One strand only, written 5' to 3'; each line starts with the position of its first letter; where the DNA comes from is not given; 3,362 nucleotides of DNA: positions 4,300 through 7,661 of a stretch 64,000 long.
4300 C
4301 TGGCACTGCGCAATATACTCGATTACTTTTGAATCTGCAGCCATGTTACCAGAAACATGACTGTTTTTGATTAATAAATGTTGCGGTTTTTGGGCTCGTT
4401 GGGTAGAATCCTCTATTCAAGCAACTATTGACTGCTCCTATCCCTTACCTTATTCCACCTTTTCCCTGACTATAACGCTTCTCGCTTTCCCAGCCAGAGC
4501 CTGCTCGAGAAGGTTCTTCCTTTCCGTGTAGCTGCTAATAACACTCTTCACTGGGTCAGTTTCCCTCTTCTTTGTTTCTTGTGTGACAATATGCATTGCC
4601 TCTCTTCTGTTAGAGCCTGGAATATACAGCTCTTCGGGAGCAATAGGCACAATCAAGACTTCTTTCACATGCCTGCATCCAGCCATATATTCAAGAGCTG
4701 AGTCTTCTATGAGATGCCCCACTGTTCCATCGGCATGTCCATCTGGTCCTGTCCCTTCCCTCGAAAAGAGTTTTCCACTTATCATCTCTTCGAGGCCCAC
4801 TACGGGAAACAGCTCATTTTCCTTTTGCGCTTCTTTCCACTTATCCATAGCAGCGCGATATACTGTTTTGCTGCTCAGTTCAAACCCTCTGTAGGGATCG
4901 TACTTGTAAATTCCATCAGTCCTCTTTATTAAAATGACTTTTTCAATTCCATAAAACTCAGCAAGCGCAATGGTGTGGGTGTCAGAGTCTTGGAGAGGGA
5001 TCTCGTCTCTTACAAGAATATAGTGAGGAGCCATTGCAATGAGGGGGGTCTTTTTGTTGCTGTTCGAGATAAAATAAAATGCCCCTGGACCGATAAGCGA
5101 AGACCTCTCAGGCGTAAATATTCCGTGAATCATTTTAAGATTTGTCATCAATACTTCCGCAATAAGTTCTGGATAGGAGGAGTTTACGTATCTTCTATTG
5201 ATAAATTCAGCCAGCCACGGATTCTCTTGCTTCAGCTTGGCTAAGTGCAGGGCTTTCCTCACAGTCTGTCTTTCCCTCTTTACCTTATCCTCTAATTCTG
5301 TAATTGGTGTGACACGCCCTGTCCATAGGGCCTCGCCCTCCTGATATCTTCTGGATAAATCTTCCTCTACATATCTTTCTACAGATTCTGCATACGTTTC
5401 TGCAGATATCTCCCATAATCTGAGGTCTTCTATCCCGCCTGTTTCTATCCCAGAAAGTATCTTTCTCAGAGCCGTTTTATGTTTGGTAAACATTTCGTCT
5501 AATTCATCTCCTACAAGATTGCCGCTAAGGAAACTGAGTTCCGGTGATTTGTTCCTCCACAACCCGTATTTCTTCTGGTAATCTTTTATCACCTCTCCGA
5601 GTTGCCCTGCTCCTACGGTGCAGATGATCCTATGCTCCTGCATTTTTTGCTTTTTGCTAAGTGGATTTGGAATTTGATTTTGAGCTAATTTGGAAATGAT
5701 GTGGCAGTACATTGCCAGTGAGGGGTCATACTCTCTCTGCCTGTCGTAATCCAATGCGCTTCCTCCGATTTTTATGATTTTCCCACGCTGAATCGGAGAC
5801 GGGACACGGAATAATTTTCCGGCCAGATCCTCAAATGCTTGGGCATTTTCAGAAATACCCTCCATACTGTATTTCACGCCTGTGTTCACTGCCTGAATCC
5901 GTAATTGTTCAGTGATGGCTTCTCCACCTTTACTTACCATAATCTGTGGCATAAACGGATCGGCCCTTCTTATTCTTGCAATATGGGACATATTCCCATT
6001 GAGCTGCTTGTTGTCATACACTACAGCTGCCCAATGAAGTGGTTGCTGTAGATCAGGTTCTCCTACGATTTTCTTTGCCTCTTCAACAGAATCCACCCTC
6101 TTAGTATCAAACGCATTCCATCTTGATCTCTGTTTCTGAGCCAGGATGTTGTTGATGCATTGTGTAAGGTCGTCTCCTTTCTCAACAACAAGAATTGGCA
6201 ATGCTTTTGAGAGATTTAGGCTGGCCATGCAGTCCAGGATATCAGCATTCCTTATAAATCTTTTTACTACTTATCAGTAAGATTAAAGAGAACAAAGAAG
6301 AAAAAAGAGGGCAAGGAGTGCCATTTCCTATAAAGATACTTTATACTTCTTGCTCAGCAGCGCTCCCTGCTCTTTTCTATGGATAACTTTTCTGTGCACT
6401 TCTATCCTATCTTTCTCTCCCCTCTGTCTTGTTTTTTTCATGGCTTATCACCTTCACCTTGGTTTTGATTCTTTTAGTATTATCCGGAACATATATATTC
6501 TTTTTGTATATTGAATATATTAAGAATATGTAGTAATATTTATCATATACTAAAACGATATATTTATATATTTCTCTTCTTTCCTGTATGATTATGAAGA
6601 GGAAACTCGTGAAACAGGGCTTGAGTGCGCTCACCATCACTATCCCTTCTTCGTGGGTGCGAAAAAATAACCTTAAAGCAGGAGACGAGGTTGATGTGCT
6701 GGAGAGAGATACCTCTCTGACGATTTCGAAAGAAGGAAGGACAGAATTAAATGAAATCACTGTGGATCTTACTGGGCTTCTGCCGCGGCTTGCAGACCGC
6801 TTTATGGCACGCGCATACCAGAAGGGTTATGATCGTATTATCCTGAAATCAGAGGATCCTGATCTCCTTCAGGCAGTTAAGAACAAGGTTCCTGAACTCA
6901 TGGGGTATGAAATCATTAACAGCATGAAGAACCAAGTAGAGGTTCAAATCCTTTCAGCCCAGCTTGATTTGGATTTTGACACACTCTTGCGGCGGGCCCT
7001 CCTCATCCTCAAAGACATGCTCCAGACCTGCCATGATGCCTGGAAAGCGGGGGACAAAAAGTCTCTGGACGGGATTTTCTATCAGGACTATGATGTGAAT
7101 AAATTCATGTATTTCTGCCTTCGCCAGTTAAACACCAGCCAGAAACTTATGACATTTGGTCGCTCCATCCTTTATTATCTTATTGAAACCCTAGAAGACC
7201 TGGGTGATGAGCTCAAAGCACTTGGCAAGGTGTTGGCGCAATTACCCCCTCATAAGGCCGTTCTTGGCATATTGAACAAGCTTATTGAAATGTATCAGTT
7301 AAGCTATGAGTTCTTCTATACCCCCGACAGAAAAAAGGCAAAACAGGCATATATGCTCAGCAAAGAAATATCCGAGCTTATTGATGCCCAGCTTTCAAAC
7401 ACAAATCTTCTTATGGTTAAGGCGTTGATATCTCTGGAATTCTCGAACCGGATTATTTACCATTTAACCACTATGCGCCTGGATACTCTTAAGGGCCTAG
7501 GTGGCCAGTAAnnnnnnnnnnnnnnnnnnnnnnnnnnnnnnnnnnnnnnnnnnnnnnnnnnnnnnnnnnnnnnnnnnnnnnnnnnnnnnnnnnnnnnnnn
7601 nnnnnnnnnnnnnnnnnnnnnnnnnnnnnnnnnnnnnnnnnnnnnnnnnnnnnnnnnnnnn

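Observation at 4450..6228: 592-aa amino-acid-kinase-fold protein with large insertions and a novel N-terminal domain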

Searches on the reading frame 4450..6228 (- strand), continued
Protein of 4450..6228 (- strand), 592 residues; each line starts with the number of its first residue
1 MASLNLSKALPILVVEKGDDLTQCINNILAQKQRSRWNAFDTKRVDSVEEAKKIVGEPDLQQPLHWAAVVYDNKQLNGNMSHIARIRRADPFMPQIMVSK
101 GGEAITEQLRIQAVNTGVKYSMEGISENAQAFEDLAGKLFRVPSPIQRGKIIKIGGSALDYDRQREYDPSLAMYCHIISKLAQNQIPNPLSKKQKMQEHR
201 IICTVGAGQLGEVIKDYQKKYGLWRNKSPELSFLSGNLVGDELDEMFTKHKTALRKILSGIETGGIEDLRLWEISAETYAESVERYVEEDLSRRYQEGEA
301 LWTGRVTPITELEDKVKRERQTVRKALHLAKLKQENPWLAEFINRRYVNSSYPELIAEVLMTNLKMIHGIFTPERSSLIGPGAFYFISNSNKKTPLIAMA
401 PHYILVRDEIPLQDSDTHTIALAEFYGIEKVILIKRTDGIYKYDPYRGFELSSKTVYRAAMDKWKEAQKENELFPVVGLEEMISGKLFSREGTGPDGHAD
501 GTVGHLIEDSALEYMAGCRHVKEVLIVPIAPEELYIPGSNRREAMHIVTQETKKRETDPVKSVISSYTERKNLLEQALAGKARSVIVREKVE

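Call 89: search_protein_families(library=ncbifam, alignment_id=A1, max_evalue=0.1)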
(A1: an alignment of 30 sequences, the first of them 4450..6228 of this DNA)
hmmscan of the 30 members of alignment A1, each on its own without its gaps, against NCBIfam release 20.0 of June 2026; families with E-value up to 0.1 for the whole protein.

A. member 1, window:4450-6228:- (592 aa): 1 family
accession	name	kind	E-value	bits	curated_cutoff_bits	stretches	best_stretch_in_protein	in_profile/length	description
NF040622.1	MfnE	equivalog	0.00092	19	300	0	186-246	17-77/211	[5-(aminomethyl)furan-3-yl]methyl phosphate kinase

B. families by the number of members that match (of 30 scanned): 10 families
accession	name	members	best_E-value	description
NF040647.1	IPPK_Arch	13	4.7e-05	isopentenyl phosphate kinase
TIGR02076.1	pyrH_arch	11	7.8e-05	UMP kinase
NF040622.1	MfnE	11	0.00027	[5-(aminomethyl)furan-3-yl]methyl phosphate kinase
TIGR02937.1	sigma70-ECF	1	0.0018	sigma-70 family RNA polymerase sigma factor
TIGR00761.1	argB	1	0.022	acetylglutamate kinase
NF003165.0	PRK04148.1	1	0.037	hypothetical protein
TIGR00657.1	asp_kinases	1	0.051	aspartate kinase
NF047350.1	aureusi_NRPS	1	0.063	aureusimine non-ribosomal peptide synthetase AusA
TIGR01027.1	proB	1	0.089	glutamate 5-kinase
NF011142.0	PRK14555.1-3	1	0.098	RNA-binding protein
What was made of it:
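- On Isopentenyl phosphate kinase (NF040647 IPPK_Arch): The window protein has no hit (call 89).
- Closest known: Archaeal UMP kinase. Different: It does not reach TIGR02076 (call 89).
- Weak NCBIfam hits go only to IPPK_Arch, pyrH_arch and MfnE (call 89). There are weak NCBIfam hits to IPPK_Arch, pyrH_arch and MfnE (call 89).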

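Call 91: find_related_loci(query=A1, collection=metagenome_contigs, flank=6000)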
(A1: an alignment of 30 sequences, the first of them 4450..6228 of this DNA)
Query A1 (592 aa) in metagenome_contigs; peptide patterns used: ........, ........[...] (x = any residue, [..] = any of these).
105 stretches matched a pattern; 16 encode a relative of the query (tblastn E <= 1e-3); 16 distinct loci.
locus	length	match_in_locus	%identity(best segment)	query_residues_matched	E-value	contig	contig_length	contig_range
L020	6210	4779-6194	48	1-590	1e-67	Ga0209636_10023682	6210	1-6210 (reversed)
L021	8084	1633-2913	46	65-588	6e-62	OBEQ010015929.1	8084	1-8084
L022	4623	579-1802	44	45-589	3e-62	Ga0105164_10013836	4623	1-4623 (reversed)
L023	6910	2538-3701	48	65-588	3e-60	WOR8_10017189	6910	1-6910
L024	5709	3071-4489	45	1-590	6e-60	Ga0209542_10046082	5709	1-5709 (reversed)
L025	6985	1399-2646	45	38-590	3e-59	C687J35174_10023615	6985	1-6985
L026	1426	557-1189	53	374-588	1e-59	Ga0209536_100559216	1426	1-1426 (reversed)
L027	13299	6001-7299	44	21-589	3e-55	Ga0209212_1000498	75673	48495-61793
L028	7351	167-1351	42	66-589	7e-55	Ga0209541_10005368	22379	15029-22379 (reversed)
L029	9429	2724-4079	43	1-590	8e-53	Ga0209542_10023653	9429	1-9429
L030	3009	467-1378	45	135-554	4e-52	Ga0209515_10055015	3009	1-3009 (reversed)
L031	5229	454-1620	43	66-588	8e-49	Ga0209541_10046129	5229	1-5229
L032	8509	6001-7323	46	1-588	9e-49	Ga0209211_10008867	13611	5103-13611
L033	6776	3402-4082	45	359-588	1e-46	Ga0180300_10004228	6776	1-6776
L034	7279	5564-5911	50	419-535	7e-31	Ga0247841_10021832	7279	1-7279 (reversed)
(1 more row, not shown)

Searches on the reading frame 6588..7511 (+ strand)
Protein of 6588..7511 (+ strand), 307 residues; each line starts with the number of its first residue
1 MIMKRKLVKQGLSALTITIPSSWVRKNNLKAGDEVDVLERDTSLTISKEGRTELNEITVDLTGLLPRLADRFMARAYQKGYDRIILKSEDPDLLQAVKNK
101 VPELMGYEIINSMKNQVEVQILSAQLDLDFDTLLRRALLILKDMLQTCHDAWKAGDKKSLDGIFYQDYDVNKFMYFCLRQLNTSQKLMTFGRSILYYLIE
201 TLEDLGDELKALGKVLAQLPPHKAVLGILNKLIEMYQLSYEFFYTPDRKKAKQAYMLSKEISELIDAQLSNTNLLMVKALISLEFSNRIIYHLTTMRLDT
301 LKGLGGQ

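Call 9: search_protein_families(library=pfam, proteins=[window:6588-7511:+], max_evalue=0.001)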
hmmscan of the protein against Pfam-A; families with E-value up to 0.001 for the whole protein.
window:6588-7511:+ (307 aa): 2 families
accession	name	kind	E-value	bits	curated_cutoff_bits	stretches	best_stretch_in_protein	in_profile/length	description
PF04014.23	MazE_antitoxin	-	1.5e-08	34.9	24.7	1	14-51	7-45/48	Antidote-toxin recognition MazE, bacterial antitoxin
PF01895.24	PhoU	-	5.5e-05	23.9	23.5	0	135-209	2-82/89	PhoU domain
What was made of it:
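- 6588..7511 (+): Conserved partner gene: a 307-aa AbrB(SpoVT)-type DNA-binding domain plus a PhoU-like six-helix-bundle regulator, transcribed divergently. Pfam MazE_antitoxin/AbrB 34.9 bits and PhoU 23.9 bits against a cut-off of 23.5 (call 9).
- On PhoU family (partner gene 6588-7511): PF01895 scores 23.9 bits against a cut-off of 23.5, which is marginal (call 9).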

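Call 38: search_protein_families(library=ncbifam, proteins=[window:6588-7511:+], max_evalue=0.01)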
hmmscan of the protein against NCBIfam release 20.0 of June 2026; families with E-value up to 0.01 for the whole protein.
window:6588-7511:+ (307 aa): 1 family
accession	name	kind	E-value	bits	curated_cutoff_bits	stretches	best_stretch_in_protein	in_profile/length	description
TIGR01439.1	lp_hng_hel_AbrB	domain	0.00077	19.1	28.3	1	17-46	10-40/44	transcriptional regulator, AbrB family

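Call 60: search_solved_structures(query=window:6588-7511:+, max_evalue=1)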
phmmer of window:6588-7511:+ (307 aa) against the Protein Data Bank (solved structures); distinct sequences matched with E-value up to 1: 4.
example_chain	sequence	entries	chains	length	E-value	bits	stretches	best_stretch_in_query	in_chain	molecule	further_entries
6tkv_B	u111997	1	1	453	0.038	16.9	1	72-166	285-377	Alpha-(1,6)-fucosyltransferase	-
5x5j_A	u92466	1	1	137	0.11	15.4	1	79-134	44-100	AdeR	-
7cci_A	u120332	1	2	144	0.12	15.3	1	79-134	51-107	AdeR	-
5xjp_A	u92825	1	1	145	0.12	15.2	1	79-134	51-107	AdeR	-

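Call 61: search_protein_families(library=padloc, proteins=[window:6588-7511:+], max_evalue=0.01)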
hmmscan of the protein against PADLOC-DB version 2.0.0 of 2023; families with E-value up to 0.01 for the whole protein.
window:6588-7511:+ (307 aa): 0 families

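Call 72: find_homologous_proteins(query=window:6588-7511:+)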
Query window:6588-7511:+ (307 aa): 186 proteins with E <= 0.001 among 2514 candidates; the best 120 are listed.
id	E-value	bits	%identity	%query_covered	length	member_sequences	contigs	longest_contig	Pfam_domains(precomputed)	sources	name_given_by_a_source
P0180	2.9e-193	659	100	99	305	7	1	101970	PF04014.24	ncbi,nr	ncbi:MAG TPA: AbrB/MazE/SpoVT family DNA-binding domain-containing protein [Candidatus Nanoarchaeia 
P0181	1.8e-132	459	69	99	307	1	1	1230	PF04014.24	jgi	-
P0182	2.6e-132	459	67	99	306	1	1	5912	PF04014.24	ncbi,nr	ncbi:hypothetical protein JXC34_04285 [Candidatus Woesearchaeota archaeon]|nr:hypothetical protein [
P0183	5.9e-132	458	67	100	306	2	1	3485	PF04014.24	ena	-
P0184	3.3e-131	455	68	99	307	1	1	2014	PF04014.24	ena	-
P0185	2.3e-130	452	65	100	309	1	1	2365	PF04014.24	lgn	-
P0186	3.3e-130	452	65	100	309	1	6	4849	PF04014.24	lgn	-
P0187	3.4e-130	452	66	99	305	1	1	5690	PF04014.24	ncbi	-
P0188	6.1e-130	451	64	100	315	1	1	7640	PF04014.24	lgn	-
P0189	8.8e-130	451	65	100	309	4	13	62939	PF04014.24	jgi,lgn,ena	-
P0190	1.1e-129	450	66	100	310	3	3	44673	-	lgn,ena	-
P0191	1.3e-129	450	65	100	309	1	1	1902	PF04014.24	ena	-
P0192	1.6e-129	450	68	99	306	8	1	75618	PF04014.24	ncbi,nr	ncbi:phosphate uptake regulator PhoU [Candidatus Woesearchaeota archaeon]|nr:phosphate uptake regula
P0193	1.7e-129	450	65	99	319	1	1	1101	PF04014.24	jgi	jgi:phosphate uptake regulator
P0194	3.3e-129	449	65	99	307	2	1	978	PF04014.24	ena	-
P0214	2.2e-124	433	66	99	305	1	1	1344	PF04014.24,PF01895.25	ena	-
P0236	2.4e-114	400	59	99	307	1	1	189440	PF04014.24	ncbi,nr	ncbi:phosphate uptake regulator PhoU [Candidatus Woesearchaeota archaeon]|nr:phosphate uptake regula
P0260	5.1e-80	287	46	97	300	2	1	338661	PF04014.24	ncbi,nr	ncbi:MAG: hypothetical protein OXR66_07585 [Candidatus Woesearchaeota archaeon]|nr:hypothetical prot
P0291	1.9e-76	276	44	98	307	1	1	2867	PF01895.25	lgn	-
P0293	5.2e-76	274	62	65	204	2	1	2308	PF01895.25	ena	-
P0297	3.9e-75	271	44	99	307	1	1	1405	PF04014.24,PF01895.25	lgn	-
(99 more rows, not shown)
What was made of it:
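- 6588..7511 (+): NCBI names for homologues are 'phosphate uptake regulator PhoU' and 'AbrB/MazE/SpoVT family' (call 72).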

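Call 73: find_encoding_contigs(protein=P0236, flank=4000, max_places=1)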
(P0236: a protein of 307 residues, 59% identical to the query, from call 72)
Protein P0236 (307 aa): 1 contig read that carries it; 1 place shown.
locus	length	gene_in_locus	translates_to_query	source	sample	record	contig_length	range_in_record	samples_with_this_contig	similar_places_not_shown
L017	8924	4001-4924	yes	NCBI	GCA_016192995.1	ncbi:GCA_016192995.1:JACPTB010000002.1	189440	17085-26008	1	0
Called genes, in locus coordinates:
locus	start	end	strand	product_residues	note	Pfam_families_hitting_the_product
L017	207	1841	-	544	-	PF00696:AA_kinase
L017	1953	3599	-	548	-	PF00696:AA_kinase (faint)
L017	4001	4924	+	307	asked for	PF04014:MazE_antitoxin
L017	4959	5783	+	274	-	PF00730:HhH-GPD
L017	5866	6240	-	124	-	PF01850:PIN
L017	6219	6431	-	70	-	PF02697:VAPB_antitox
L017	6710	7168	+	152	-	PF01161:PBP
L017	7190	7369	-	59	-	-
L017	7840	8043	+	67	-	PF04014:MazE_antitoxin (weak)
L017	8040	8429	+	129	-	PF01850:PIN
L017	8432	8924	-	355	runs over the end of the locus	PF07994:NAD_binding_5 (faint), PF01658:Inos-1-P_synth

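Call 74: find_encoding_contigs(protein=P0260, flank=4000, max_places=1)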
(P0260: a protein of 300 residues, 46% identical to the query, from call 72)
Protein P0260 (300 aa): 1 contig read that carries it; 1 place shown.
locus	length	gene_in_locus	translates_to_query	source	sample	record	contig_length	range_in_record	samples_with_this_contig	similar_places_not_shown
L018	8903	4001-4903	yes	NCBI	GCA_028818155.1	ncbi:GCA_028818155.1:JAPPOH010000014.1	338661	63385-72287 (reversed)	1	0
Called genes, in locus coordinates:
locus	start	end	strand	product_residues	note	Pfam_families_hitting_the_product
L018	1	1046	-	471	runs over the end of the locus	-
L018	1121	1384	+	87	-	PF04032:Rpr2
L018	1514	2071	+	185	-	PF01163:RIO1, PF00069:Pkinase (weak), PF01636:APH (faint), PF06293:Kdo (faint)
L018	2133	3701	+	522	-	PF05362:Lon_C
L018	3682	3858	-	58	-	-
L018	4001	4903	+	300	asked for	PF04014:MazE_antitoxin (faint)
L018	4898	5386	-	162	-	PF00710:Asparaginase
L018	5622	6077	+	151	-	-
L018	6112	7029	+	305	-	PF13091:PLDc_2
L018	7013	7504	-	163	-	-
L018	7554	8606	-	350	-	PF01231:IDO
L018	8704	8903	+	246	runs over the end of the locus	PF01978:TrmB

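Call 75: find_encoding_contigs(protein=P0192, flank=4000, max_places=1)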
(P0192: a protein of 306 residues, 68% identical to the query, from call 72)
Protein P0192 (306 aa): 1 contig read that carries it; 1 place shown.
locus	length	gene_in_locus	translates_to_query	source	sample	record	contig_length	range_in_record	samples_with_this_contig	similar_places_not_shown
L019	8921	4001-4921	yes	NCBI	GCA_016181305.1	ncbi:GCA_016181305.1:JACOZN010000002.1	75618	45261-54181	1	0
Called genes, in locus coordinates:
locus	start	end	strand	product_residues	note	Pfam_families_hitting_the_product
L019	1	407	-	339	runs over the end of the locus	-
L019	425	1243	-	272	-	-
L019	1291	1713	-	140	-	-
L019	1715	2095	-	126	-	PF01201:Ribosomal_S8e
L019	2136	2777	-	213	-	-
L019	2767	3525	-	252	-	-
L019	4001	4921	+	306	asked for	PF04014:MazE_antitoxin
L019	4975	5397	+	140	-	PF10107:Endonuc_Holl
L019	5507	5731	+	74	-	PF01423:LSM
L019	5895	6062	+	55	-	PF01907:Ribosomal_L37e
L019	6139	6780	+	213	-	-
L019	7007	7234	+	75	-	-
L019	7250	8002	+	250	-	PF12146:Hydrolase_4, PF00561:Abhydrolase_1, PF12697:Abhydrolase_6, PF20408:Abhydrolase_11 (weak), PF00326:Peptidase_S9 (weak), PF12695:Abhydrolase_5 (faint)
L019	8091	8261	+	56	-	-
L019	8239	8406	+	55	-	-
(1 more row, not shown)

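Call 83: predict_structure(alignment_id=A4)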
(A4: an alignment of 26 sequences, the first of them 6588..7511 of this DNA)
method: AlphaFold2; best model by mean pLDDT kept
length: 307 residues; sequences in the alignment: 26
mean_pLDDT: 86.2   pTM: 0.77
mean pLDDT of the five models: 86.2, 85.8, 85.6, 84.2, 84.1
residues with pLDDT >= 90: 208; 70-90: 50; 50-70: 34; < 50: 15
segments of 3 or more residues with pLDDT < 50: 1-13
pLDDT, mean of each block of 10 residues (from residue 1): 31 60 77 66 57 79 94 93 94 94 92 94 76 96 98 97 92 94 74 90 96 96 97 98 94 97 94 91 97 91 66
secondary structure, 60 per line:
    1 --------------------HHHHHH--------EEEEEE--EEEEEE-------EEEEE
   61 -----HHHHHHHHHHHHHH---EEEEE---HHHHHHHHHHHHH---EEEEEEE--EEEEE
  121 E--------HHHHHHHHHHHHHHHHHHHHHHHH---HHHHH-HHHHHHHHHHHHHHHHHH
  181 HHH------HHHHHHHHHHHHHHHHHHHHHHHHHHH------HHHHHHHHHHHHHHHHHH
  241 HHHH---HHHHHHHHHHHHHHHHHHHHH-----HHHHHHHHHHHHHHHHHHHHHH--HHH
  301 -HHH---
elements in order: H21-26 E35-40 E43-48 E56-60 H66-79 E83-87 H91-103 E107-113 E116-121 H130-153 H157-161 H163-183 H190-216 H223-244 H248-268 H274-295
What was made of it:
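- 6588..7511 (+): AF2 pLDDT 86 (call 83).
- On PhoU family (partner gene 6588-7511): The AF2 model has pLDDT 86 (call 83).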

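Call 86: fold_search(model_id=the predicted structure, library=pdb)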
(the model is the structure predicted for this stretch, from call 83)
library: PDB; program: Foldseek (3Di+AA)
matches with E <= 10: 441; with E <= 0.001: 0
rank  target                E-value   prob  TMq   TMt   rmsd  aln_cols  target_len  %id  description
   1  1t8b_A                3.8e-03  1.00  0.41  0.57   5.2       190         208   16  Crystal structure of refolded PHOU-like protein (gi 2983430) from Aquifex aeolicus (released 2004-12-07)
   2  4q25_B                6.6e-03  1.00  0.48  0.68   4.1       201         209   14  Crystal structure of PhoU from Pseudomonas aeruginosa (released 2015-02-18)
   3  1t72_A                7.0e-03  1.00  0.42  0.57   5.4       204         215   16  Crystal structure of phosphate transport system protein phoU from Aquifex aeolicus (released 2004-12-07)
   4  3l39                  8.7e-03  1.00  0.49  0.69   3.8       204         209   13  Crystal structure of Putative PhoU-like phosphate regulatory protein (BT4638) from BACTEROIDES THETAIOTAOMICRON VPI-5482 (released 2010-01-19)
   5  4q25_A                1.0e-02  1.00  0.48  0.67   4.1       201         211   15  Crystal structure of PhoU from Pseudomonas aeruginosa (released 2015-02-18)
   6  1xwm                  1.0e-02  1.00  0.45  0.63   4.6       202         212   13  The crystal structure of PhoU (phosphate uptake regulator), Structural genomics (released 2004-12-14)
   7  1t72_B                1.0e-02  1.00  0.44  0.60   4.8       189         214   15  Crystal structure of phosphate transport system protein phoU from Aquifex aeolicus (released 2004-12-07)
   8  1sum                  1.1e-02  1.00  0.49  0.65   3.3       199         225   12  Crystal structure of a hypothetical protein at 2.0 A resolution (released 2004-08-24)
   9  2i0m                  1.3e-02  1.00  0.48  0.69   4.2       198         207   14  Crystal structure of the phosphate transport system regulatory protein PhoU from Streptococcus pneumoniae (released 2006-09-19)
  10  2iiu_B                1.4e-02  1.00  0.41  0.56   5.3       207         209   12  Crystal structure of a putative PhoU-like phosphate regulatory protein (NP_719307.1) from Shewanella oneidensis MR-1 a (released 2006-10-17)
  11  2iiu_A                1.5e-02  1.00  0.40  0.56   5.6       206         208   12  Crystal structure of a putative PhoU-like phosphate regulatory protein (NP_719307.1) from Shewanella oneidensis MR-1 a (released 2006-10-17)
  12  2iiu_C                2.0e-02  1.00  0.41  0.55   5.3       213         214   11  Crystal structure of a putative PhoU-like phosphate regulatory protein (NP_719307.1) from Shewanella oneidensis MR-1 a (released 2006-10-17)
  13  2olt_C                2.1e-02  1.00  0.40  0.54   6.0       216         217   11  Crystal structure of a phou-like protein (so_3770) from shewanella oneidensis mr-1 at 2.00 A resolution (released 2007-02-06)
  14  2olt_B                3.8e-02  1.00  0.41  0.57   5.5       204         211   13  Crystal structure of a phou-like protein (so_3770) from shewanella oneidensis mr-1 at 2.00 A resolution (released 2007-02-06)
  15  2cmr_A                5.7e-02  0.77  0.19  0.28  20.8       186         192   14  Crystal structure of the HIV-1 neutralizing antibody D5 Fab bound to the gp41 inner-core mimetic 5-helix (released 2006-10-16)
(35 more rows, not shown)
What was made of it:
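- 6588..7511 (+): The top 14 Foldseek PDB hits are all PhoU proteins, TMt 0.54-0.69 (call 86).
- On PhoU family (partner gene 6588-7511): The top 14 Foldseek PDB hits are all PhoU proteins (call 86).
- Its PhoU fold is confirmed (calls 83, 86). The partner has a PhoU fold (call 86).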
